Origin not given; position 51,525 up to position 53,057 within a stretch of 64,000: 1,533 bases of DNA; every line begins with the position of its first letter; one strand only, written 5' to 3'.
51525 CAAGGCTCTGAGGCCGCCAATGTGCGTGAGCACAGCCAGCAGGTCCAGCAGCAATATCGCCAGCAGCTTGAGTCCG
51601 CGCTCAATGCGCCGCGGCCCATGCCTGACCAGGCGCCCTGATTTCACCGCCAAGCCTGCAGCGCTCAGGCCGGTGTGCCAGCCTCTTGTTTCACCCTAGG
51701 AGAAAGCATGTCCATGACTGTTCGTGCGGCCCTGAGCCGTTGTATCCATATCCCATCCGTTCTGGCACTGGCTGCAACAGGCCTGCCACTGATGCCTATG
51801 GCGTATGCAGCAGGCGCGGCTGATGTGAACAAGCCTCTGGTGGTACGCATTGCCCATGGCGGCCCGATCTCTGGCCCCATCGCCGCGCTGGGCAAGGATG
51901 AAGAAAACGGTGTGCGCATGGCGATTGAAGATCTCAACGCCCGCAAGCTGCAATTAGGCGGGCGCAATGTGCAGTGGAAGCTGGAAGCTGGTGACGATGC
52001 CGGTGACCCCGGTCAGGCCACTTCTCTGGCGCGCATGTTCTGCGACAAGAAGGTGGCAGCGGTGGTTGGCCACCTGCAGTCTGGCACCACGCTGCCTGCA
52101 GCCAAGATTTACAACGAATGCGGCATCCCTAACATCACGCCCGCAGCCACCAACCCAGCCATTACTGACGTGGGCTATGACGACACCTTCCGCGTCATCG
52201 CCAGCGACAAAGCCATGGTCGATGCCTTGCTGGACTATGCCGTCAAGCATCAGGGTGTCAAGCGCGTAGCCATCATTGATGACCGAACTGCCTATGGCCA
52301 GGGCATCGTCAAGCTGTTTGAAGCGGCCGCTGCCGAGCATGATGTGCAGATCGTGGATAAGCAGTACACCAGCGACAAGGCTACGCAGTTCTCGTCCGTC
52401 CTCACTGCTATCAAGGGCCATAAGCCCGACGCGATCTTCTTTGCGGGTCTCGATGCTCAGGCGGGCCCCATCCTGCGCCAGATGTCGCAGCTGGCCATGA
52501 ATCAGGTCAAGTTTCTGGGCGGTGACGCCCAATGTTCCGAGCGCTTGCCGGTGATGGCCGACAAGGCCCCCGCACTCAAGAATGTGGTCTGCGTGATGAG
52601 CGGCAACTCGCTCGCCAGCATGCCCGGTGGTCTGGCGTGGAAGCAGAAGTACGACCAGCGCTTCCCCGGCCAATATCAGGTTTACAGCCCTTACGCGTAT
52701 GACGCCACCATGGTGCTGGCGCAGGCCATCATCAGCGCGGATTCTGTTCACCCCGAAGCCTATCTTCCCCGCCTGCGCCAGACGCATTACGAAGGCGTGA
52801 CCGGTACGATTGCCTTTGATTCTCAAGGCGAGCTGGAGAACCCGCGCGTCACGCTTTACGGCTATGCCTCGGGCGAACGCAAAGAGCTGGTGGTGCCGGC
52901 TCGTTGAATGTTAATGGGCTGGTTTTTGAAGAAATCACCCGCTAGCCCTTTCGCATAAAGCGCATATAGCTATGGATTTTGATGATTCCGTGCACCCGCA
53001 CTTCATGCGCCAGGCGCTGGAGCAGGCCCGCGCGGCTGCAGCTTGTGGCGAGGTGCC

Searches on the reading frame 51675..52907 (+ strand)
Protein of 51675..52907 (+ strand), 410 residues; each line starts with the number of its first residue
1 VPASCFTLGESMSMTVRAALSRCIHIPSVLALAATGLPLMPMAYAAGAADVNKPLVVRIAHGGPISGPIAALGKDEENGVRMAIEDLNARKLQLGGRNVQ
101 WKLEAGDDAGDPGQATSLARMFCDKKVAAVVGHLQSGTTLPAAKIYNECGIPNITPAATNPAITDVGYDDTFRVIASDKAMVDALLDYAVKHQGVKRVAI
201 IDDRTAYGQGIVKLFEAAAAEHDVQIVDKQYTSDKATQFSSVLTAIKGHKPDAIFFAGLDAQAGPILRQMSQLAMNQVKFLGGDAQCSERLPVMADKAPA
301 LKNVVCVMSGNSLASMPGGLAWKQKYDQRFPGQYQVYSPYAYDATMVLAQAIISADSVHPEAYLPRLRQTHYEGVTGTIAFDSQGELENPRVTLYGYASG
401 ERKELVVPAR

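Call 10: search_protein_families(library=pfam, proteins=[window:51675-52907:+])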
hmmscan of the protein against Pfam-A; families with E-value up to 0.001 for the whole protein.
window:51675-52907:+ (410 aa): 3 families
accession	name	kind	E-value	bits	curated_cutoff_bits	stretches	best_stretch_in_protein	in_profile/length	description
PF13458.12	Peripla_BP_6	-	1.4e-54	186.5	31.7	1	57-384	2-325/343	Periplasmic binding protein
PF01094.35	ANF_receptor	-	2.3e-36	126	25.4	1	77-397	3-350/353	Receptor family ligand binding region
PF13433.12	Peripla_BP_5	-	8.8e-11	41.9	27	1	185-384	124-323/363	Periplasmic binding protein domain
